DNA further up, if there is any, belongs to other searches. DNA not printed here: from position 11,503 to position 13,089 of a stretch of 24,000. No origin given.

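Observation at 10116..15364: Translationally coupled operon of a CooC-like ATPase, three different PLP folds and a Fur-family regulator beside a ZIP transporter: candidate undescribed metal-responsive biosynthetic or sulfur-transfer system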

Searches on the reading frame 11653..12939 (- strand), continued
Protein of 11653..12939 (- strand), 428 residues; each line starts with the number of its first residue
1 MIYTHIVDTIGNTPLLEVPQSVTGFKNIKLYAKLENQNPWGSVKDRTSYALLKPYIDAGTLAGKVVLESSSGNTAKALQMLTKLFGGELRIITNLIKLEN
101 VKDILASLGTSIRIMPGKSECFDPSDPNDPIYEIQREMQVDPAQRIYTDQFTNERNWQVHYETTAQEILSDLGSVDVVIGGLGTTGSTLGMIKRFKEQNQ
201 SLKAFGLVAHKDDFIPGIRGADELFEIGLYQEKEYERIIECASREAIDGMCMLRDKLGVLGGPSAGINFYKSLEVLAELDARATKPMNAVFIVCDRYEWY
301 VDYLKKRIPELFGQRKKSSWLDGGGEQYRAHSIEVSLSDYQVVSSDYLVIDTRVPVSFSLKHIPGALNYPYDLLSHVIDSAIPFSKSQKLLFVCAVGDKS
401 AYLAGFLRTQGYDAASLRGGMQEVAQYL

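Call 26: search_solved_structures(query=window:11653-12939:-, max_evalue=1e-10, show_alignments=1)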
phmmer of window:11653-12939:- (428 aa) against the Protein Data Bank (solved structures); distinct sequences matched with E-value up to 1e-10: 109 (the best 60 are shown).
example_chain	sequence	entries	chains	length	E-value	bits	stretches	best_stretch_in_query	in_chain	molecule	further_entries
8h4q_N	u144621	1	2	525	1.1e-27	100.1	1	13-373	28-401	Rhodanese domain-containing protein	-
8h4h_N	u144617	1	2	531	1.1e-27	100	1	13-373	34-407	Rhodanese domain-containing protein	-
5xem_A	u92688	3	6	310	1.6e-27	99.5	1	5-301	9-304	Cysteine synthase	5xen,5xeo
4ofx_A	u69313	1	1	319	9e-25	90.5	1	1-256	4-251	Cystathionine beta-synthase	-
6vju_A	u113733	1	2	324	1.6e-24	89.6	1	1-207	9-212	Cystathionine beta-lyase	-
2bht_A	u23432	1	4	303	4.1e-24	88.3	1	7-301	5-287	CYSTEINE SYNTHASE B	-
2v03_A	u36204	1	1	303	4.6e-24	88.1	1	7-301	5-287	Cysteine synthase B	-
2bhs_A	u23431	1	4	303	5.2e-24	88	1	7-301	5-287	CYSTEINE SYNTHASE B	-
2jc3_A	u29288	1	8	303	7.4e-24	87.5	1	7-301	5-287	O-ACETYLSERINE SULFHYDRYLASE B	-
7n2t_A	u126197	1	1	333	4.9e-22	81.5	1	5-291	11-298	Cysteine synthase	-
4il5_A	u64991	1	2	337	6.8e-22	81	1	2-269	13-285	Cysteine synthase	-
3bm5_A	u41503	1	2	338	6.9e-22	81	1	2-269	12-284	Cysteine synthase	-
4jbn_A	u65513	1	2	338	6.9e-22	81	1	2-269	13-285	Cysteine synthase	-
4jbl_A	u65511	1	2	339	7e-22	81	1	2-269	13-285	Cysteine synthase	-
2pqm_A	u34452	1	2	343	7.1e-22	80.9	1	2-269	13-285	Cysteine synthase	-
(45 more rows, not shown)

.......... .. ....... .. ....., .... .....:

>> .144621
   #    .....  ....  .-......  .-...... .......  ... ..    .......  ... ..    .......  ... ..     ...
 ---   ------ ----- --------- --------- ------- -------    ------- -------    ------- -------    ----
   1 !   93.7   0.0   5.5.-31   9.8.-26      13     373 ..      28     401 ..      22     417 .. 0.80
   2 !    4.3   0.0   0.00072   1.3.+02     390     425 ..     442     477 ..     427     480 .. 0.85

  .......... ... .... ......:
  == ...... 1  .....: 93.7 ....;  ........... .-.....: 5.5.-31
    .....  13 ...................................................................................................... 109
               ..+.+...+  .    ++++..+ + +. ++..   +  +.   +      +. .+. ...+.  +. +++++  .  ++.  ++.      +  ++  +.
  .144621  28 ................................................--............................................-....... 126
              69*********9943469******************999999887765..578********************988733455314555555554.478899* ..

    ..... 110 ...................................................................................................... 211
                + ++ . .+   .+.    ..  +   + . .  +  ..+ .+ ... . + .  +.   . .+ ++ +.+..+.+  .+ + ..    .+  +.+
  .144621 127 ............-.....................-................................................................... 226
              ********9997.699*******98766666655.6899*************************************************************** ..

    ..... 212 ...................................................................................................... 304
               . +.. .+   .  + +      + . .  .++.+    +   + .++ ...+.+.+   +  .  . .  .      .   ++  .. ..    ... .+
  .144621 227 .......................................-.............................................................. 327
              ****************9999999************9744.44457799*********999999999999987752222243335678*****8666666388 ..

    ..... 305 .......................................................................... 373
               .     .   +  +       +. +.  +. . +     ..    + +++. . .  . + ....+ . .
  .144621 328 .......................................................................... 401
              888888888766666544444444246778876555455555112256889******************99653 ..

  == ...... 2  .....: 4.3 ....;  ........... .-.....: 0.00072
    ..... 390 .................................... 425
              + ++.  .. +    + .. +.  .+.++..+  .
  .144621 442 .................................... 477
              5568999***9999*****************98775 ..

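Call 33: search_protein_families(library=pfam, proteins=[L011:5153-6238:+, L013:12654-14300:+, L013:14269-15606:+, L013:5745-7436:+, L013:4958-5791:+, L013:17858-18571:+, L025:7627-8364:+, L025:11781-13253:-, L025:4809-6107:+, L029:1902-2612:+], max_evalue=0.001)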
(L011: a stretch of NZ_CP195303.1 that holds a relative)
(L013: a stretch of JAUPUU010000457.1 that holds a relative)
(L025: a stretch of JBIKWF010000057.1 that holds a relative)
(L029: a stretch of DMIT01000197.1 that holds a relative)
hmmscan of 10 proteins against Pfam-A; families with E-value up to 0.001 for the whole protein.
L011:5153-6238:+ (361 aa): 0 families

L013:12654-14300:+ (548 aa): 6 families
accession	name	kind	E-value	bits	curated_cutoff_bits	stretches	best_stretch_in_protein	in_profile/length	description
PF01593.30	Amino_oxidase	-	1.3e-14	54.8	19.8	1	17-508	3-421/443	Flavin containing amine oxidoreductase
PF13450.12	NAD_binding_8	-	4.7e-11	43.2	21.9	1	10-66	1-52/68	NAD(P)-binding Rossmann-like domain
PF01266.30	DAO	-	1.5e-09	38.3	27.9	1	8-41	2-35/353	FAD dependent oxidoreductase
PF07992.20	Pyr_redox_2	-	4.5e-07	30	26.1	1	7-52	2-48/291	Pyridine nucleotide-disulphide oxidoreductase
PF01946.23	Thi4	-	7.3e-06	25.8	26.2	1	7-42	19-55/235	Thi4 family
PF12831.13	FAD_oxidored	-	0.00013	21.8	27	1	8-73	2-68/416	FAD dependent oxidoreductase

L013:14269-15606:+ (445 aa): 2 families
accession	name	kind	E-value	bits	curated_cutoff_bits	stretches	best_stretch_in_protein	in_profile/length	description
PF13508.13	Acetyltransf_7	-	0.00055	20.7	27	0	76-152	4-76/84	Acetyltransferase (GNAT) domain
PF00583.31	Acetyltransf_1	-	0.00055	20.6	20.7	0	68-134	26-94/116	Acetyltransferase (GNAT) family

L013:5745-7436:+ (563 aa): 0 families

L013:4958-5791:+ (277 aa): 1 family
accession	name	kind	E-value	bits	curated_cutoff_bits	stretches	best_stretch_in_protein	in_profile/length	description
PF05118.21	Asp_Arg_Hydrox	-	1.8e-11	44.5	22.6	1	77-163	74-155/157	Aspartyl/Asparaginyl beta-hydroxylase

L013:17858-18571:+ (237 aa): 9 families
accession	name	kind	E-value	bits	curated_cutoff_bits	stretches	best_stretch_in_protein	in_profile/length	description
PF13649.12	Methyltransf_25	-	2.4e-12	47.8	27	1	52-155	1-97/97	Methyltransferase domain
PF08241.18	Methyltransf_11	-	3.6e-11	44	21.2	1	53-157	1-93/95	Methyltransferase domain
PF08242.18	Methyltransf_12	-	4e-11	44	30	1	53-156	1-97/98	Methyltransferase domain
PF13489.12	Methyltransf_23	-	8.3e-11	42.3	27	1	37-165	11-122/164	Methyltransferase domain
PF13847.12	Methyltransf_31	-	9.1e-10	38.8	27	1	48-195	3-143/145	Methyltransferase domain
PF03848.20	TehB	-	5e-07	29.8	20.4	1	51-159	33-132/193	Tellurite resistance protein TehB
PF05175.20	MTS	-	3.8e-06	27.1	23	1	42-125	23-102/170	Methyltransferase small domain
PF02475.24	TRM5-TYW2_MTfase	-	8e-05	23.1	28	1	50-118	38-102/164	TRM5/TYW2 methyltransferase domain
PF02353.26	CMAS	-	0.00024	20.9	27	1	6-182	22-187/273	Mycolic acid cyclopropane synthetase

L025:7627-8364:+ (245 aa): 0 families

L025:11781-13253:- (490 aa): 0 families

L025:4809-6107:+ (432 aa): 2 families
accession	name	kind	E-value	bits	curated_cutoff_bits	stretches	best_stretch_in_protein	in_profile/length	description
PF02518.31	HATPase_c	-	1.2e-21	77.6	26.4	1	322-424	5-109/111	Histidine kinase-, DNA gyrase B-, and HSP90-like ATPase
PF25323.1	6TM_PilS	-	5.9e-06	26.5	27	1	44-152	42-144/189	PilS-like transmembrane domain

L029:1902-2612:+ (236 aa): 0 families

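Call 43: predict_structure(alignment_id=A1)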
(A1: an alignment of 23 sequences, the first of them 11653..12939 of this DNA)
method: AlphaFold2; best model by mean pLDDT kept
length: 428 residues; sequences in the alignment: 23
mean_pLDDT: 87.2   pTM: 0.75
mean pLDDT of the five models: 87.2, 87.1, 85.4, 81.2, 80.1
residues with pLDDT >= 90: 225; 70-90: 167; 50-70: 36; < 50: 0
segments of 3 or more residues with pLDDT < 50: none
pLDDT, mean of each block of 10 residues (from residue 1): 81 91 97 85 87 93 93 87 94 84 90 76 71 90 91 90 95 96 81 96 93 80 67 90 93 95 94 96 96 88 86 79 72 86 83 82 89 84 91 87 91 92 67
secondary structure, 60 per line:
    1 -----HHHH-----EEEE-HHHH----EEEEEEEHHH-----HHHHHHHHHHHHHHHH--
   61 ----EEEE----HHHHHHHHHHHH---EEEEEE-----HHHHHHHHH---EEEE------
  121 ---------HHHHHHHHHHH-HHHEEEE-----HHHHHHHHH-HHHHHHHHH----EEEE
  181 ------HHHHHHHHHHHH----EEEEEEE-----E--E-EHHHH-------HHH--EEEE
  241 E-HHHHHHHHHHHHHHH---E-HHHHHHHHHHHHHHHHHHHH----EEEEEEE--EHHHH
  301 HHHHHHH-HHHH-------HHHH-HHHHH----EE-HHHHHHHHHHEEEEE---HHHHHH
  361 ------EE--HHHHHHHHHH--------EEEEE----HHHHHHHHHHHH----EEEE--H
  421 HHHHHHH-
elements in order: H6-9 E15-18 H20-23 E28-34 H43-58 E65-68 H73-84 E88-93 H99-107 E111-114 H130-140 E145-148 H154-162 H164-172 E177-180 H187-198 E203-209 H221-224 E237-241 H243-257 H263-282 E287-293 H297-307 H309-312 H320-323 H325-329 H337-346 E347-351 H355-360 H371-380 E389-393 H398-409 E414-417 H420-427

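Call 45: fold_search(model_id=the predicted structure, library=pdb)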
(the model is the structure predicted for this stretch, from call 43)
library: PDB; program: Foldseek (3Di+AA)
matches with E <= 10: 1918; with E <= 0.001: 515
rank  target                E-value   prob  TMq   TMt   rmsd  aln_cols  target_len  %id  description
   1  8h4q_N                5.7e-27  1.00  0.62  0.55  19.6       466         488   24  Aspergillomarasmine A biosynthese complex with OPS (released 2023-10-18)
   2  8h4h_A                7.2e-27  1.00  0.62  0.56  19.6       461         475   24  The apo structure of Aspergillomarasmine A synthetase (released 2023-10-18)
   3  8h4q_A                8.1e-27  1.00  0.63  0.56  19.7       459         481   24  Aspergillomarasmine A biosynthese complex with OPS (released 2023-10-18)
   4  8h4h_N                6.0e-26  1.00  0.64  0.57  19.5       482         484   22  The apo structure of Aspergillomarasmine A synthetase (released 2023-10-18)
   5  6vju_A                4.9e-23  1.00  0.61  0.81   3.3       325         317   26  Crystal Structure of Cystathionine beta synthase from Legionella pneumophila with LLP, PLP, and homocysteine (released 2020-02-05)
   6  3fgp_A                1.4e-22  1.00  0.61  0.82   3.3       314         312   24  2.05 a Crystal Structure of CysM from Mycobacterium Tuberculosis - Open and Closed Conformations (released 2008-12-23)
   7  2bht_C                6.1e-22  1.00  0.60  0.85   3.3       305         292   26  Crystal structure of O-acetylserine sulfhydrylase B (released 2005-06-22)
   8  3dwg_A                8.2e-22  1.00  0.61  0.79   3.4       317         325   24  Crystal structure of a sulfur carrier protein complex found in the cysteine biosynthetic pathway of Mycobacterium tube (released 2008-09-23)
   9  4pcu_A                8.7e-22  1.00  0.62  0.55   2.7       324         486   24  Crystal structure of delta516-525 E201S human cystathionine beta-synthase with AdoMet (released 2014-09-24)
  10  5ohx_A                8.7e-22  1.00  0.61  0.54   3.0       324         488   26  Structure of active cystathionine B-synthase from Apis mellifera (released 2018-01-03)
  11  8sru_B                9.2e-22  1.00  0.61  0.82   3.0       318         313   23  Crystal structure of O-acetyl-L-serine sulfhydrylase A (CysK) from Staphylococcus aureus NCTC 8325 complexed with a se (released 2024-11-13)
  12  5d84                  9.2e-22  1.00  0.59  0.78   3.5       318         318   24  Staphyloferrin B precursor biosynthetic enzyme SbnA bound to PLP (released 2016-02-03)
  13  2jc3_A                1.0e-21  1.00  0.58  0.83   3.4       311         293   25  Structure of O-Acetylserine Sulfhydrylase B from Salmonella Typhimurium (released 2007-01-23)
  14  5d87                  1.2e-21  1.00  0.59  0.78   5.1       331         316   24  Staphyloferrin B precursor biosynthetic enzyme SbnA Y152F/S185G variant (released 2016-02-03)
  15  5d86                  1.6e-21  1.00  0.59  0.78   3.5       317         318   25  Staphyloferrin B precursor biosynthetic enzyme SbnA Y152F variant (released 2016-02-03)
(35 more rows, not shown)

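Call 57: find_encoding_contigs(protein=P0002, flank=10000, max_places=2)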
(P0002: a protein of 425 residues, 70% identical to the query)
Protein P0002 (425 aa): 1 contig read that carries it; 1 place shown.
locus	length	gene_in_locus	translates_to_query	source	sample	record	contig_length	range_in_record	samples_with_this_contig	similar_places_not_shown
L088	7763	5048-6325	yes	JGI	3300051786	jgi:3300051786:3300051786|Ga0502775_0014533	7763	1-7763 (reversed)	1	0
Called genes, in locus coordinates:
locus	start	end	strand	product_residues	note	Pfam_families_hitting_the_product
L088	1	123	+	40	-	?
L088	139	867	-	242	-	PF00702:Hydrolase, PF13419:HAD_2 (weak)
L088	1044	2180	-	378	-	PF07907:YibE_F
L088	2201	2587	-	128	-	PF01475:FUR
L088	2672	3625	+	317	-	PF01656:CbiA, PF02374:ArsA_ATPase (weak), PF10609:ParA (weak)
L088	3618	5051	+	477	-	PF02784:Orn_Arg_deC_N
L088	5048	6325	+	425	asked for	PF00291:PALP, PF00581:Rhodanese (weak)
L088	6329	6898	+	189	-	PF00266:Aminotran_5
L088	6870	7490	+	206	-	PF00266:Aminotran_5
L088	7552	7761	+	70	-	?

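Call 73: search_protein_families(library=pfam, proteins=[L083:5288-7198:+, L083:7214-7708:+, L083:7716-8051:+, L083:14861-16114:+, L083:16179-17915:+, L083:17928-19127:-, L083:19403-20518:+, L034:12370-13470:+, L034:14056-15141:+, L034:4920-5354:+], max_evalue=0.001)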
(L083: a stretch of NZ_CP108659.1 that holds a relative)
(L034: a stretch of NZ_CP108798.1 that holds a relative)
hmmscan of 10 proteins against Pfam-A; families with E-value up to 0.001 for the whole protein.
L083:5288-7198:+ (636 aa): 3 families
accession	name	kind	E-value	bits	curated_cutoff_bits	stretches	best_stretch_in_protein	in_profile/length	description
PF00183.23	HSP90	-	7.5e-131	438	24.4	1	230-635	78-489/518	Hsp90 protein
PF13589.12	HATPase_c_3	-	2.1e-10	41.2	25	1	52-153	12-103/137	Histidine kinase-, DNA gyrase B-, and HSP90-like ATPase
PF02518.31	HATPase_c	-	1.1e-05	26.3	26.4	1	31-181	6-109/111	Histidine kinase-, DNA gyrase B-, and HSP90-like ATPase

L083:7214-7708:+ (164 aa): 2 families
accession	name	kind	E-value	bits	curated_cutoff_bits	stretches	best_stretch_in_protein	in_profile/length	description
PF00903.31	Glyoxalase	-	1.5e-14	54.8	20.6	1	33-157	2-121/121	Glyoxalase/Bleomycin resistance protein/Dioxygenase superfamily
PF06983.19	3-dmu-9_3-mt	-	1.2e-09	39.1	24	1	33-157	3-115/116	3-demethylubiquinone-9 3-methyltransferase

L083:7716-8051:+ (111 aa): 0 families

L083:14861-16114:+ (417 aa): 1 family
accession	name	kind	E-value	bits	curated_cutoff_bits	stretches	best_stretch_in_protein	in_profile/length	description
PF01041.23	DegT_DnrJ_EryC1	-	1.5e-22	80.7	19.8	1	20-175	41-199/360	DegT/DnrJ/EryC1/StrS aminotransferase family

L083:16179-17915:+ (578 aa): 5 families
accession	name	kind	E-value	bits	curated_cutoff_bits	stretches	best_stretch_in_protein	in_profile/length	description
PF14791.11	DNA_pol_B_thumb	-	1.3e-24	86.3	25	1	254-316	1-63/63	DNA polymerase beta thumb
PF14716.13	HHH_8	-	5.4e-20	72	30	1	4-76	2-72/73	Helix-hairpin-helix domain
PF14520.12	HHH_5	-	1.1e-14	55.1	27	1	92-144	2-52/57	Helix-hairpin-helix domain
PF02811.25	PHP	-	1e-10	42.6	26.4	1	341-509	1-164/164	PHP domain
PF11731.14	Cdd1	-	1.9e-05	25.2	25.5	0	51-70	5-24/86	Pathogenicity locus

L083:17928-19127:- (399 aa): 3 families
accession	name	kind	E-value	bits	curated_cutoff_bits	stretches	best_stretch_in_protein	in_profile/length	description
PF08028.16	Acyl-CoA_dh_2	-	3.2e-30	105.6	22.7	1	245-378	2-134/134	Acyl-CoA dehydrogenase, C-terminal domain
PF02771.21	Acyl-CoA_dh_N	-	5.7e-07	30.3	22.9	1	28-107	20-100/113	Acyl-CoA dehydrogenase, N-terminal domain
PF02770.24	Acyl-CoA_dh_M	-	0.00048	20.7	33.3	0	128-203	20-95/97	Acyl-CoA dehydrogenase, middle domain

L083:19403-20518:+ (371 aa): 3 families
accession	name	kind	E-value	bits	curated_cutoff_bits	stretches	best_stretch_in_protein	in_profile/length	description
PF22725.1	GFO_IDH_MocA_C3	-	9e-29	100.4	27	1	140-259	3-123/124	GFO/IDH/MocA C-terminal domain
PF01408.29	GFO_IDH_MocA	-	2.3e-24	86.8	24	1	9-128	2-118/120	Oxidoreductase family, NAD-binding Rossmann fold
PF02894.22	GFO_IDH_MocA_C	-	2.6e-15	57.3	22.9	1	142-343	1-216/218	Oxidoreductase family, C-terminal alpha/beta domain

L034:12370-13470:+ (366 aa): 2 families
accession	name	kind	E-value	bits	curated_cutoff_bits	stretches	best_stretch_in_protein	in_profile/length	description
PF01145.31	Band_7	-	8.2e-19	68.8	23.6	1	9-187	5-174/176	SPFH domain / Band 7 family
PF15975.10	Flot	-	1.3e-08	35.5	27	1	268-352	10-100/124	Flotillin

L034:14056-15141:+ (361 aa): 2 families
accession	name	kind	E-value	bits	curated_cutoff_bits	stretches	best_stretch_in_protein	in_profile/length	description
PF01068.26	DNA_ligase_A_M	-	9.5e-41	140.2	26.2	1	11-199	1-204/204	ATP dependent DNA ligase domain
PF04679.21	DNA_ligase_A_C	-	6.2e-13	49.4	27.5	1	219-333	4-94/94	ATP dependent DNA ligase C terminal region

L034:4920-5354:+ (144 aa): 1 family
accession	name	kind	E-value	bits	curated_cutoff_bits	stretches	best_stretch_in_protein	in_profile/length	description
PF00571.33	CBS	-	7.1e-27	93.9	24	2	72-124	1-54/57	CBS domain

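Call 81: search_protein_families(library=pfam, proteins=[L025:6104-6622:+, L025:6696-7247:+, L025:7274-7630:+, L025:4219-4806:+, L013:2357-3358:+, L016:12794-14083:-, L012:16663-17781:-, L010:2020-3024:-, L018:19068-19514:-, L043:13810-14331:+], max_evalue=0.001)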
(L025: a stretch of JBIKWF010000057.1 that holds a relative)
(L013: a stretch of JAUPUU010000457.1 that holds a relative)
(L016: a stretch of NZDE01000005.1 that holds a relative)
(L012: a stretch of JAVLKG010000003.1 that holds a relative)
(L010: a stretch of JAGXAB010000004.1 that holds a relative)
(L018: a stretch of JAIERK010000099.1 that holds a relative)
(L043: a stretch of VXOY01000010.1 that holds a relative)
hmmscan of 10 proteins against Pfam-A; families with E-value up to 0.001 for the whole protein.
L025:6104-6622:+ (172 aa): 3 families
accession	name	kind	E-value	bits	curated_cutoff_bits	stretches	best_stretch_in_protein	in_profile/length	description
PF00072.30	Response_reg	-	5.5e-23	81.7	30.2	1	4-111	2-109/111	Response regulator receiver domain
PF02954.25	HTH_8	-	2e-11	43.9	22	1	128-167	2-41/42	Bacterial regulatory protein, Fis family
PF13556.12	HTH_30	-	6.7e-05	23.1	27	1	138-168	6-36/59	PucR C-terminal helix-turn-helix domain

L025:6696-7247:+ (183 aa): 0 families

L025:7274-7630:+ (118 aa): 0 families

L025:4219-4806:+ (195 aa): 2 families
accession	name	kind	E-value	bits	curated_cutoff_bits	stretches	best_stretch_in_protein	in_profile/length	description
PF00149.33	Metallophos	-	4.9e-07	30.8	21.5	1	22-137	1-116/191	Calcineurin-like phosphoesterase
PF12850.12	Metallophos_2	-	1.3e-06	28.9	27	1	22-157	1-118/154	Calcineurin-like phosphoesterase superfamily domain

L013:2357-3358:+ (333 aa): 3 families
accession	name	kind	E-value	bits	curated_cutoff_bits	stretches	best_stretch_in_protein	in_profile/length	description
PF00005.33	ABC_tran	-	2.2e-32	113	25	1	33-190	1-136/137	ABC transporter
PF08352.17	oligo_HPY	-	1.4e-19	70.7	27.1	1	242-308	1-65/65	Oligopeptide/dipeptide transporter, C-terminal region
PF13304.12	AAA_21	-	0.0008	20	27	0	158-210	233-287/304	AAA domain, putative AbiEii toxin, Type IV TA system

L016:12794-14083:- (429 aa): 2 families
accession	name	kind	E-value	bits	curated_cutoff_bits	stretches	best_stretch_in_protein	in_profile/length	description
PF02687.27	FtsX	-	6.4e-13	49.2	25.5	1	303-414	2-113/120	FtsX-like permease C-terminal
PF12704.14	MacB_PCD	-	5.9e-06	27.2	27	1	19-194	2-175/207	MacB-like periplasmic core domain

L012:16663-17781:- (372 aa): 7 families
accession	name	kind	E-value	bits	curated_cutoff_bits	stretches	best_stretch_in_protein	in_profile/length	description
PF00561.26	Abhydrolase_1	-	1.8e-08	34.8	25.8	1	119-240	1-111/245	alpha/beta hydrolase fold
PF10503.15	Esterase_PHB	-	2.4e-08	33.9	23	1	106-227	3-128/219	Esterase PHB depolymerase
PF00326.27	Peptidase_S9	-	1.3e-05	25.2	22.6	1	145-233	10-101/213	Prolyl oligopeptidase family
PF01738.24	DLH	-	1.8e-05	24.9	21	1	107-258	4-159/217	Dienelactone hydrolase family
PF02129.25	Peptidase_S15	-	8.6e-05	22.8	23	1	100-232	1-131/262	X-Pro dipeptidyl-peptidase (S15 family)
PF02230.22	Abhydrolase_2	-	0.0004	20.7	23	1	179-269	89-183/217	Phospholipase/Carboxylesterase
PF00756.26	Esterase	-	0.00074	19.8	22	0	107-291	11-163/251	Putative esterase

L010:2020-3024:- (334 aa): 1 family
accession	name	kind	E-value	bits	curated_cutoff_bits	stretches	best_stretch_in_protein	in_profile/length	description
PF13814.12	Replic_Relax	-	2.1e-10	41.5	25.3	1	91-255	4-163/191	Replication-relaxation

L018:19068-19514:- (148 aa): 0 families

L043:13810-14331:+ (173 aa): 1 family
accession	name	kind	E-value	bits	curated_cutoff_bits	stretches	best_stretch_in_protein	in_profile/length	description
PF00588.24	SpoU_methylase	-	6.6e-30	104.5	29.7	1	11-162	3-142/142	SpoU rRNA Methylase family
